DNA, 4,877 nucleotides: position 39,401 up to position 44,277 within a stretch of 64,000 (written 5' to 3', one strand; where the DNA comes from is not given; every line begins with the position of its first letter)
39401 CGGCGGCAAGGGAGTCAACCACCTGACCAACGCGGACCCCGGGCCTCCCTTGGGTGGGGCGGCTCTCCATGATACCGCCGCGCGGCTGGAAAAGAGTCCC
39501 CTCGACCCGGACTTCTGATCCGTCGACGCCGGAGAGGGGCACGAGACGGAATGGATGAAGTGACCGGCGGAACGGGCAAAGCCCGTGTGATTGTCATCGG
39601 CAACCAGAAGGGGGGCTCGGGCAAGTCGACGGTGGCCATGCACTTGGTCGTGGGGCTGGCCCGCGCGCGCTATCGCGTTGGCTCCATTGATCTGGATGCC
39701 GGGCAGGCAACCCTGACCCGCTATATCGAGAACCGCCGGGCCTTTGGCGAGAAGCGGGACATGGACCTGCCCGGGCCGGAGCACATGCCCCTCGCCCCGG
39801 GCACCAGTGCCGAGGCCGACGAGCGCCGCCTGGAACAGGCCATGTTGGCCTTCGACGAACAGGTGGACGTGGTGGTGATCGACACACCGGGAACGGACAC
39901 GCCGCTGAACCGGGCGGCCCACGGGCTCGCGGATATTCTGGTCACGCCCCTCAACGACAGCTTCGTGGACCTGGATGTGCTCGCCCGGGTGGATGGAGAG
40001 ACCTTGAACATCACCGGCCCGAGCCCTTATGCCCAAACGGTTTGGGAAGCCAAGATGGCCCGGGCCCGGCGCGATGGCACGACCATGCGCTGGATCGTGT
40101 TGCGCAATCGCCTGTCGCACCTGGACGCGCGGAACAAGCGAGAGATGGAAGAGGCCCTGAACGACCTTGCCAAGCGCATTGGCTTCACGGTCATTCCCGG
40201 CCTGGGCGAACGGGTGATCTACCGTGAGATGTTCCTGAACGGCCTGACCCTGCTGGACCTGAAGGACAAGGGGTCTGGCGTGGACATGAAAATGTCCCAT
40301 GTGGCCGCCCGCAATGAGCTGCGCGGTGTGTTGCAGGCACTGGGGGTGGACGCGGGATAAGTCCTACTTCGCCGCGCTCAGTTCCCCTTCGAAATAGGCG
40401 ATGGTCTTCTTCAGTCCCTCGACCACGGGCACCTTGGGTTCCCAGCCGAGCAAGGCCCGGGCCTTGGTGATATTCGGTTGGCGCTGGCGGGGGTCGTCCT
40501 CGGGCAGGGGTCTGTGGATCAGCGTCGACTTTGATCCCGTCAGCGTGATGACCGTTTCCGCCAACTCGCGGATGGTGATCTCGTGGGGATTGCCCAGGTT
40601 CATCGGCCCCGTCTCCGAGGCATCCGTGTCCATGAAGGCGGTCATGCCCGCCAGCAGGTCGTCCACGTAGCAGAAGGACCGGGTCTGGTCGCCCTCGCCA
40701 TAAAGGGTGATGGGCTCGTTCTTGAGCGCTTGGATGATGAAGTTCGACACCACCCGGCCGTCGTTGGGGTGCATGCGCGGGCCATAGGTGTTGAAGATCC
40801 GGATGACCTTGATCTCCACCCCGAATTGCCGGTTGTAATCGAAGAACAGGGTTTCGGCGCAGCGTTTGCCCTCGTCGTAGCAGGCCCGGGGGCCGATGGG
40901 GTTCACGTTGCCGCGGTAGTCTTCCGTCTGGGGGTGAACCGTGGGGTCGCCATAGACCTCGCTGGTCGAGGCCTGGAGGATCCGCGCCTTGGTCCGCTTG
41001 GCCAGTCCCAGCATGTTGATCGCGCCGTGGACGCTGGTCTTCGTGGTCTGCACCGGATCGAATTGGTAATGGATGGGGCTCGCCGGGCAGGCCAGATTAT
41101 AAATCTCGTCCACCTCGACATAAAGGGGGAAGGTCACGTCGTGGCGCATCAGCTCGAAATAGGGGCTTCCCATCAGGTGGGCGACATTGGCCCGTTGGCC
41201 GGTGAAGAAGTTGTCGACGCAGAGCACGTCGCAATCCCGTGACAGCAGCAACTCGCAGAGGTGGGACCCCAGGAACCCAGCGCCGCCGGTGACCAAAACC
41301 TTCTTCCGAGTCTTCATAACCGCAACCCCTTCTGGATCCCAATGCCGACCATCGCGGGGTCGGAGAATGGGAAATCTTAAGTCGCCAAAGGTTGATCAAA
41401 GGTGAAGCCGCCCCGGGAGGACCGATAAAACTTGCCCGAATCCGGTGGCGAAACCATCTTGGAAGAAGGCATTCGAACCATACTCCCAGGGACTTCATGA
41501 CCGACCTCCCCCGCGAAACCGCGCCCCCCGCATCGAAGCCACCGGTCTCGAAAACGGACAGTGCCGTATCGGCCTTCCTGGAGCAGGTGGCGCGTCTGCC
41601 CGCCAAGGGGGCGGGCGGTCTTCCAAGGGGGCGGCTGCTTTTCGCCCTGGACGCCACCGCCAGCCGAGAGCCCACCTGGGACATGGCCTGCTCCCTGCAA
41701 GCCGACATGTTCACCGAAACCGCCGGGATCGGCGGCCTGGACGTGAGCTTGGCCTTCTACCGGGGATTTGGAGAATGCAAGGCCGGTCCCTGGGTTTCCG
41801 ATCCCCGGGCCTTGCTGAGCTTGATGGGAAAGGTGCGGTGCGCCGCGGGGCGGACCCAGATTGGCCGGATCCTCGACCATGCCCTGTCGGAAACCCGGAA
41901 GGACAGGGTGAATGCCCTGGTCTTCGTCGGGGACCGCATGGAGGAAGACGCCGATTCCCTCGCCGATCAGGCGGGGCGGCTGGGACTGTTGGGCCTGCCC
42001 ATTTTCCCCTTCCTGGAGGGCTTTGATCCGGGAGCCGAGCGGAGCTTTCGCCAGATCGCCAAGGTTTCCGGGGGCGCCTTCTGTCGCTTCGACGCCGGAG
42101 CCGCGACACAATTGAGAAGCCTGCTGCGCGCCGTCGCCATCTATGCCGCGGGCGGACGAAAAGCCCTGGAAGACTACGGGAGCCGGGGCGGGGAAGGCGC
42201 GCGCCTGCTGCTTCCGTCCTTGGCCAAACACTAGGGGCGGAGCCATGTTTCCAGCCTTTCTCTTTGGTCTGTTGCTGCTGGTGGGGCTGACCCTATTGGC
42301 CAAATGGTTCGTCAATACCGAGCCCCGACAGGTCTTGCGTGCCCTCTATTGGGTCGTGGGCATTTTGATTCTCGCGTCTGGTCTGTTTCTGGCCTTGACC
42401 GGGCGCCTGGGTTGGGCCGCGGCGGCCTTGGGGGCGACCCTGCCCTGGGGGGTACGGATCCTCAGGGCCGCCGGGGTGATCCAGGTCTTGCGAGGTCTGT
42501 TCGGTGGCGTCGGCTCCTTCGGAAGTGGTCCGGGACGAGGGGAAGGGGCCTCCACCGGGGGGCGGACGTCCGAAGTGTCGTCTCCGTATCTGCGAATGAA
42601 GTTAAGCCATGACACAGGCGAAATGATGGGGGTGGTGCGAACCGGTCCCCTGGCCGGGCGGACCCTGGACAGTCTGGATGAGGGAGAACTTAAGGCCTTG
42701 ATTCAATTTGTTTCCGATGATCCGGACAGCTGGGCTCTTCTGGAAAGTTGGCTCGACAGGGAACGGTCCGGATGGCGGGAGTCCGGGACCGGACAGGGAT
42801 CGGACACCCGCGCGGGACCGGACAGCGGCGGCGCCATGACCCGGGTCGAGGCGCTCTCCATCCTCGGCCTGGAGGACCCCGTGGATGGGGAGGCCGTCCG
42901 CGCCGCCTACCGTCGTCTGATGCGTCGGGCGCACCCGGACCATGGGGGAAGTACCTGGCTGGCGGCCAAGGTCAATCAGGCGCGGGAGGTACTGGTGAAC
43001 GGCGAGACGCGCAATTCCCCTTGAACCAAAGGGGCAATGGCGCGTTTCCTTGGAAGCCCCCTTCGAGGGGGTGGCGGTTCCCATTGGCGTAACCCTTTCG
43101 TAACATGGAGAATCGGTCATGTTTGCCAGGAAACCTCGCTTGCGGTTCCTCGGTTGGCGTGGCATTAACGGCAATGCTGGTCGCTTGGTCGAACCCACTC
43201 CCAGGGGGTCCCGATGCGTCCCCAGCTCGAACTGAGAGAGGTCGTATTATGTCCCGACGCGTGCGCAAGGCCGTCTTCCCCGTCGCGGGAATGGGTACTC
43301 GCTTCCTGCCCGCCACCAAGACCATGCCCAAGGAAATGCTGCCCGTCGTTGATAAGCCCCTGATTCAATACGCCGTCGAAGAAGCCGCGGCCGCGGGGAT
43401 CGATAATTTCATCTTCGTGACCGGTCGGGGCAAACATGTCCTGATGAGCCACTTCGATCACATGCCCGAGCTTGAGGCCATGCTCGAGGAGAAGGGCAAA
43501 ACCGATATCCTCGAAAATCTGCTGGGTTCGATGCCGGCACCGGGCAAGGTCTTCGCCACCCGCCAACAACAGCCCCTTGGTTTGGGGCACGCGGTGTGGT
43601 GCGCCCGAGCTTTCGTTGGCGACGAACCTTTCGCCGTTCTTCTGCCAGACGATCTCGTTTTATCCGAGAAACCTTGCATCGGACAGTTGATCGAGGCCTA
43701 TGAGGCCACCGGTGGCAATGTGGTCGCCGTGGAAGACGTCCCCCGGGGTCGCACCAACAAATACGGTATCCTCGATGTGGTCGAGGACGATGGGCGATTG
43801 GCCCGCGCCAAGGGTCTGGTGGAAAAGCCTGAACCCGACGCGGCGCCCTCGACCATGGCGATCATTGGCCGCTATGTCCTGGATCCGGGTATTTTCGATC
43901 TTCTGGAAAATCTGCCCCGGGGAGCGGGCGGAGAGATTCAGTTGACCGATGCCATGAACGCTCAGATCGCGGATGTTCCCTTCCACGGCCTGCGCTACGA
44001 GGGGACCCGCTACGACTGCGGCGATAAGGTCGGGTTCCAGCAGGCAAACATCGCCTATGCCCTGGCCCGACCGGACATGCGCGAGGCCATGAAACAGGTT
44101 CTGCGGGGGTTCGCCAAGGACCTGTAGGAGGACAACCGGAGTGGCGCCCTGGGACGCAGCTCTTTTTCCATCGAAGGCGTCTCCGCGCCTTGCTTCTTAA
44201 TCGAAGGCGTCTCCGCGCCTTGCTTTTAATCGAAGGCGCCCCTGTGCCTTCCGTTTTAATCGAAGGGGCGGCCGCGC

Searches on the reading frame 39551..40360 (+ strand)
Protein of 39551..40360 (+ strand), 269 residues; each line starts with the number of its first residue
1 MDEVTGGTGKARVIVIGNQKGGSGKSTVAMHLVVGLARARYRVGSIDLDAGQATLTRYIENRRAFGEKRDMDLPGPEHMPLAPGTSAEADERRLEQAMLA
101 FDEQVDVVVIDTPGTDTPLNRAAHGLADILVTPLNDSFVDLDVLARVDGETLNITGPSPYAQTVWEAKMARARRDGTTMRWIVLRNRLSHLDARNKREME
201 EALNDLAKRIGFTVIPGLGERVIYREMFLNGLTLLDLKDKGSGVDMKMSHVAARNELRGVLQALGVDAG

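Call 7: search_protein_families(library=pfam, proteins=[window:39551-40360:+], max_evalue=0.001)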
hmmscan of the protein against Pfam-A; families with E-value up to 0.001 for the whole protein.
window:39551-40360:+ (269 aa): 5 families
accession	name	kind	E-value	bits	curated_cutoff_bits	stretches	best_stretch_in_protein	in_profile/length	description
PF09140.17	MipZ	-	1.9e-104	349.1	20.7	1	12-266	1-260/262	ATPase MipZ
PF13614.12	AAA_31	-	1e-12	48.8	27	1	12-58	2-47/177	AAA domain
PF01656.29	CbiA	-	7.7e-10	39.2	25.4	1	14-140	1-54/125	CobQ/CobB/MinD/ParA nucleotide binding domain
PF10609.15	ParA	-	2.2e-07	31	27.1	1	12-50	4-42/246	NUBPL iron-transfer P-loop NTPase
PF16575.11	CLP1_P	-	0.00012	22.4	26.6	1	22-56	4-38/188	mRNA cleavage and polyadenylation factor CLP1 P-loop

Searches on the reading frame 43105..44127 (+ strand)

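Call 9: search_protein_families(library=pfam, proteins=[window:43105-44127:+], max_evalue=0.001)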
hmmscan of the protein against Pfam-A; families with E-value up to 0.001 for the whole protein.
window:43105-44127:+ (340 aa): 2 families
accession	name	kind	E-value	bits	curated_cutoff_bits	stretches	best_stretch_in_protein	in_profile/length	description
PF00483.29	NTP_transferase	-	8.8e-25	88.1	21.2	1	60-290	6-212/245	Nucleotidyl transferase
PF12804.13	NTP_transf_3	-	8e-08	33.1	27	1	60-211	5-123/160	MobA-like NTP transferase domain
